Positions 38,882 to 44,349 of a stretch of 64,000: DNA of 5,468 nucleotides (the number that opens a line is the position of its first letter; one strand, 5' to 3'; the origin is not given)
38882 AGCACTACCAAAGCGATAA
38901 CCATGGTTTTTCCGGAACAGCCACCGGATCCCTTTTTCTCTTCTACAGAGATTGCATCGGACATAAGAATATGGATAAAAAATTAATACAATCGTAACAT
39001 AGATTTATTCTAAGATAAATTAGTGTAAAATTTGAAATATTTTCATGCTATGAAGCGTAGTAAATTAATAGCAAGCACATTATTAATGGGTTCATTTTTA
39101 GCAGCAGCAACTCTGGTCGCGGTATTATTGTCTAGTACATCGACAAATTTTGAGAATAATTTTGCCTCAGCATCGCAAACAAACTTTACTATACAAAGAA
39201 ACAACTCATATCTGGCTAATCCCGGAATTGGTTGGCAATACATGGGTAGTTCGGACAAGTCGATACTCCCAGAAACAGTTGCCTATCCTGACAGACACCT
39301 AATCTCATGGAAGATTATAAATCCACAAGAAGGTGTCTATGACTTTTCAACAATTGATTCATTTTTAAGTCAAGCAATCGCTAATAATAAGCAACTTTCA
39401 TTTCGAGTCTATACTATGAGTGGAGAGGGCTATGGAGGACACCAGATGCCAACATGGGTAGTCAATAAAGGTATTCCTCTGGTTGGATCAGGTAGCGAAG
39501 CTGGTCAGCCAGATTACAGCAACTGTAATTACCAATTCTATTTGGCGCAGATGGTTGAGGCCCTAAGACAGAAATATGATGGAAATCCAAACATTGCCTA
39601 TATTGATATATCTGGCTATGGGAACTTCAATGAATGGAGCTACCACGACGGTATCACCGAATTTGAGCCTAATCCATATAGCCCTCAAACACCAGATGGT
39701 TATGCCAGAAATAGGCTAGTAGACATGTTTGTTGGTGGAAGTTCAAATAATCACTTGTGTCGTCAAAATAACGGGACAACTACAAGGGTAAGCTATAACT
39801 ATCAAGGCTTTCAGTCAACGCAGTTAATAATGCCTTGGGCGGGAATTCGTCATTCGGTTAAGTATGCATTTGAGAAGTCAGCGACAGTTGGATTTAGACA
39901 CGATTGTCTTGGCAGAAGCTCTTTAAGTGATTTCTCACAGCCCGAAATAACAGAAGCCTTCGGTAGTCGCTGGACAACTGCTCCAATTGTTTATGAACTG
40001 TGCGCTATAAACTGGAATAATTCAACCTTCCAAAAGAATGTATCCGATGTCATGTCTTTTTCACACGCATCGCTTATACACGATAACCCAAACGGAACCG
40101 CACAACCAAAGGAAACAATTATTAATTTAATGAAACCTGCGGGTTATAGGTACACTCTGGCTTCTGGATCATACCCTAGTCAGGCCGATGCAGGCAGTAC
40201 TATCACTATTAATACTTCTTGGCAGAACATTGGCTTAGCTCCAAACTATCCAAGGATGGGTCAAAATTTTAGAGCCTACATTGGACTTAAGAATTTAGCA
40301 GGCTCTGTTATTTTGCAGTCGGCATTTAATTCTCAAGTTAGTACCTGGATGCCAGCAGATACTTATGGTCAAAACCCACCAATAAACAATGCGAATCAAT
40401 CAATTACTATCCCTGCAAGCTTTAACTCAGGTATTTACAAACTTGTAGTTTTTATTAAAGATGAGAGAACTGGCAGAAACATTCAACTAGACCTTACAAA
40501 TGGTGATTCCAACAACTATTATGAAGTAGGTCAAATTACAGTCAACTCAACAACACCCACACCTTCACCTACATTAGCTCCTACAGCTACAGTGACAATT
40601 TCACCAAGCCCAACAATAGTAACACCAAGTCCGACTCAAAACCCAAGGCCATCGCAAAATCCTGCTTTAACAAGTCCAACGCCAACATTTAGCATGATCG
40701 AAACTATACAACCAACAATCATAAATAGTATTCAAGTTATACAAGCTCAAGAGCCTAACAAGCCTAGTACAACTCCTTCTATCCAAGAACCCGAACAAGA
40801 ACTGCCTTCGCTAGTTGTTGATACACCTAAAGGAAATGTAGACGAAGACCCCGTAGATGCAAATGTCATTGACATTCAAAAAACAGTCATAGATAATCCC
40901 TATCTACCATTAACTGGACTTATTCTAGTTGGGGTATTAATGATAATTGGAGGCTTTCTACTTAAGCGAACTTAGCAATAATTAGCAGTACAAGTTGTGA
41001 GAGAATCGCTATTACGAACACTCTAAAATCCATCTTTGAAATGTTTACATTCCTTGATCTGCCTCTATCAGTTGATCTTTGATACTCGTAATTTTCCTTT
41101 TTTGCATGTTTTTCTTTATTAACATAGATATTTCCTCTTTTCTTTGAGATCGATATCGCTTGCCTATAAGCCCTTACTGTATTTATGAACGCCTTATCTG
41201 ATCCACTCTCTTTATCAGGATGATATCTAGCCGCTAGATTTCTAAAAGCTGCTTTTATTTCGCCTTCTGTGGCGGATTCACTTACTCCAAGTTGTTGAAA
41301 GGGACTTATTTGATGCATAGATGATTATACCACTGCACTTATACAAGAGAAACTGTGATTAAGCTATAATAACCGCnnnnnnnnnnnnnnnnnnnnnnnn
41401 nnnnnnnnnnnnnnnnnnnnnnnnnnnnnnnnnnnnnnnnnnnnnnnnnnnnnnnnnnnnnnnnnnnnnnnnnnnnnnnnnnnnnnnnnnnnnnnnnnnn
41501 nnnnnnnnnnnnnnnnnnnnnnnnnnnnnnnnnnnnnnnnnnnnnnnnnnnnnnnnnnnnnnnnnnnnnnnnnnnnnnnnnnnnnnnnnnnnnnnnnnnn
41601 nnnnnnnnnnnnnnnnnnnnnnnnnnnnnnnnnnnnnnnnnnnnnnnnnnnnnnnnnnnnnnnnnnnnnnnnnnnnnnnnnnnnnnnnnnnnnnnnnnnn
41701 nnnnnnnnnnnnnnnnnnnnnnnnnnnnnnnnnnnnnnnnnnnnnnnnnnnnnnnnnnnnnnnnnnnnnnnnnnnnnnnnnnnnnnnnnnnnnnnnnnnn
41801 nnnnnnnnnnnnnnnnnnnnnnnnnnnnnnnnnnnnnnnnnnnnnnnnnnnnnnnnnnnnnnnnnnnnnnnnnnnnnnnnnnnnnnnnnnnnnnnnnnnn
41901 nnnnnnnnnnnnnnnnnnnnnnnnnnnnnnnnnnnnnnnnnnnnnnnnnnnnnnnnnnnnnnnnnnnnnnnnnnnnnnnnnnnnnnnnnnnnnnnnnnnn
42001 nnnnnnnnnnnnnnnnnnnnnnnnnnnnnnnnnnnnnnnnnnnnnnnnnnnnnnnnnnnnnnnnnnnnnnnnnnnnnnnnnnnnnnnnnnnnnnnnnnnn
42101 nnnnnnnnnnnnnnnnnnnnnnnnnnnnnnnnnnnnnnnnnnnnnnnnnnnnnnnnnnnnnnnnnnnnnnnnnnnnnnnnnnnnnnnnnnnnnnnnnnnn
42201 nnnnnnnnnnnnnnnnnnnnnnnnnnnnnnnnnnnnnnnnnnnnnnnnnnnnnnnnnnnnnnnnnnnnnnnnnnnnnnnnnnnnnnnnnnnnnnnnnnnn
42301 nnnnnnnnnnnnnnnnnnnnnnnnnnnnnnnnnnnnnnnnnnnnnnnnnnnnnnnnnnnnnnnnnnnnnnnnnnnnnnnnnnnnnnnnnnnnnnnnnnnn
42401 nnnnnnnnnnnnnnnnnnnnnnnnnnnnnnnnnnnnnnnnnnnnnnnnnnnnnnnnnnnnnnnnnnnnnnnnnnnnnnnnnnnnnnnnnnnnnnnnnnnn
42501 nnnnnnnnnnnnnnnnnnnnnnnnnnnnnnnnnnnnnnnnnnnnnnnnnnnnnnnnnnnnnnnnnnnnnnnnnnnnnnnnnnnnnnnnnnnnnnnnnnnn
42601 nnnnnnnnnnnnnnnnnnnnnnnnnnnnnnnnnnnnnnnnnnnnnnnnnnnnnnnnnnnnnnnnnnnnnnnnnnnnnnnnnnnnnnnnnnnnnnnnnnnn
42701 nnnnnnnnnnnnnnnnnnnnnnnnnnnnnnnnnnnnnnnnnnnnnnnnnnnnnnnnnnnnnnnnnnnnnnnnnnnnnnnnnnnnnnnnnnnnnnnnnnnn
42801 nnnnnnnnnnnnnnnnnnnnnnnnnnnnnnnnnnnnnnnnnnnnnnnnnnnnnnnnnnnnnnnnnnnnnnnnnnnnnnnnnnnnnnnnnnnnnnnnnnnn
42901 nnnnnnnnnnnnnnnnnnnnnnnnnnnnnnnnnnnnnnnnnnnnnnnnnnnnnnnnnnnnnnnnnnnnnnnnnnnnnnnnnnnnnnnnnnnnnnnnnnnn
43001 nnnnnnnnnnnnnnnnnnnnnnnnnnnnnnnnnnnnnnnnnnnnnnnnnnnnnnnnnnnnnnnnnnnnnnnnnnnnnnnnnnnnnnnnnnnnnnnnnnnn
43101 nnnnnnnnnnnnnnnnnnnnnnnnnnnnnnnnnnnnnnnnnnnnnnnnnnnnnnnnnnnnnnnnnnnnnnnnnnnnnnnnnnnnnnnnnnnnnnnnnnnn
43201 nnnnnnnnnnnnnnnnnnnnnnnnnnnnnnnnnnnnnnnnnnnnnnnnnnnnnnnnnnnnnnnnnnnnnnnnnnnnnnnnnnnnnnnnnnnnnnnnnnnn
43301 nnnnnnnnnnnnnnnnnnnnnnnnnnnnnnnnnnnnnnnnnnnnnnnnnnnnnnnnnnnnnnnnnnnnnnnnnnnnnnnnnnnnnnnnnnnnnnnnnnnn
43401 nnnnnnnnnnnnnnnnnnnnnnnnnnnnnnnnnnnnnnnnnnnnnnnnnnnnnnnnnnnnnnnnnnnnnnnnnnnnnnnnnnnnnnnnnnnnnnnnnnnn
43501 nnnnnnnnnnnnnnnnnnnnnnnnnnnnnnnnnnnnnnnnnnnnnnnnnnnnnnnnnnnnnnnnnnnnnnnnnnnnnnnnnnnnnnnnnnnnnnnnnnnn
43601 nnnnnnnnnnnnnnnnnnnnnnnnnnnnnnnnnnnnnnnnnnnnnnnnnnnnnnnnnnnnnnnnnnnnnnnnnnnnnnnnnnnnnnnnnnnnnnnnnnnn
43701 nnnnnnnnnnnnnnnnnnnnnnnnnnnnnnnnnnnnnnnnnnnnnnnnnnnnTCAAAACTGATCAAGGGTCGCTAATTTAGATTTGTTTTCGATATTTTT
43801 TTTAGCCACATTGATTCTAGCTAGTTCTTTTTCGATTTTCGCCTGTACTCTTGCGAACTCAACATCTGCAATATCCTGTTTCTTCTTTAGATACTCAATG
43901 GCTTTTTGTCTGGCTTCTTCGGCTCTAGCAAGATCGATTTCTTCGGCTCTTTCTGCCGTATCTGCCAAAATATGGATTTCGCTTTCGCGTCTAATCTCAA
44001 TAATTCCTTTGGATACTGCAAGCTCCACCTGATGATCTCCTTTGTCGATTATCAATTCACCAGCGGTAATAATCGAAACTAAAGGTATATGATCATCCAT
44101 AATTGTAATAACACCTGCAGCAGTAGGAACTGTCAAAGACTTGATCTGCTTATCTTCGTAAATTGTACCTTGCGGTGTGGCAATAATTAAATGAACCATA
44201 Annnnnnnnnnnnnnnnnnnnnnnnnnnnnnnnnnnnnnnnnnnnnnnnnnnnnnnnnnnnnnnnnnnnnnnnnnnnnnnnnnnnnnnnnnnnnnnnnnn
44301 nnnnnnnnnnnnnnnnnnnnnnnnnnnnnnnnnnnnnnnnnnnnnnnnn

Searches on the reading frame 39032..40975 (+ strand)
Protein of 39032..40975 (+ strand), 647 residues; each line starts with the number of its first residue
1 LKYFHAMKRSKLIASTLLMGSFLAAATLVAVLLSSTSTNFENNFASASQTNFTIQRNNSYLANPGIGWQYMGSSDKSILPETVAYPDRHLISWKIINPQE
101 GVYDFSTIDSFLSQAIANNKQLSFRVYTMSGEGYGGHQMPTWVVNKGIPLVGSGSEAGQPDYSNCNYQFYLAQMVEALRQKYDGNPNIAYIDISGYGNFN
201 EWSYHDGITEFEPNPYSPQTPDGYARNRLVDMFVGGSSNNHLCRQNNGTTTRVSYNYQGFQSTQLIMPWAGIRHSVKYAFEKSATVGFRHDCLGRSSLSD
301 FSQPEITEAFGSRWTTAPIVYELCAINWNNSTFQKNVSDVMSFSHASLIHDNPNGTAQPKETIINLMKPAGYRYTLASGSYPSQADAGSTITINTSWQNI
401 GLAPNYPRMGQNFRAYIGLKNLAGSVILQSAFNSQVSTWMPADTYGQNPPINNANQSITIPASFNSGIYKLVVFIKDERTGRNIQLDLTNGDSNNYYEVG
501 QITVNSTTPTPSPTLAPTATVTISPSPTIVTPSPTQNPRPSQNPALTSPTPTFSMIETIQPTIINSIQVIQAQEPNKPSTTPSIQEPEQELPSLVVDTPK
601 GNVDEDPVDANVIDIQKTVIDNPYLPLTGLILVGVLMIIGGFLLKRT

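Call 69: search_protein_families(library=pfam, proteins=[window:39032-40975:+], max_evalue=0.001)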
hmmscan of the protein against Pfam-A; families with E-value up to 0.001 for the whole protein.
window:39032-40975:+ (647 aa): 2 families
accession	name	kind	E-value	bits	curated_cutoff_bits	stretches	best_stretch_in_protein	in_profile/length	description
PF16116.10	DUF4832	-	2.5e-11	44.2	29.2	1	360-483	93-211/216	Domain of unknown function (DUF4832)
PF02449.21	Glyco_hydro_42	-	3.2e-05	23.9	21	1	91-194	32-135/376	Beta-galactosidase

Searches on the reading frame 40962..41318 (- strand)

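Call 69: search_protein_families(library=pfam, proteins=[window:40962-41318:-], max_evalue=0.001)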
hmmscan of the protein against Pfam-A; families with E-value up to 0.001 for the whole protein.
window:40962-41318:- (118 aa): 1 family
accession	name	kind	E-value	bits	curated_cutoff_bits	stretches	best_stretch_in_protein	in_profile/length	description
PF00226.36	DnaJ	-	7.4e-11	42.4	27.8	1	7-52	3-51/63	DnaJ domain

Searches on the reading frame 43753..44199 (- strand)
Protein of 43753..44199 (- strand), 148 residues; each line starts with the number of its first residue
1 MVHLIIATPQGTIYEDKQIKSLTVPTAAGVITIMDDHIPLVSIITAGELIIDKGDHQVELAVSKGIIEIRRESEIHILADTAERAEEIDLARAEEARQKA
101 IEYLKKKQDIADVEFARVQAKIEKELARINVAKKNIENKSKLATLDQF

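Call 69: search_protein_families(library=pfam, proteins=[window:43753-44199:-], max_evalue=0.001)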
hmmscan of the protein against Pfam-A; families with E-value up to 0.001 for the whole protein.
window:43753-44199:- (148 aa): 2 families
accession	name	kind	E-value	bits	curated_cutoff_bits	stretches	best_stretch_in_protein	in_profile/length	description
PF02823.21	ATP-synt_DE_N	-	4.7e-17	62.2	27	1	3-82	2-80/80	ATP synthase, Delta/Epsilon chain, beta-sandwich domain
PF00401.25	ATP-synt_DE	-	2.6e-08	34.3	24.6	1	86-133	1-47/47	ATP synthase, Delta/Epsilon chain, long alpha-helix domain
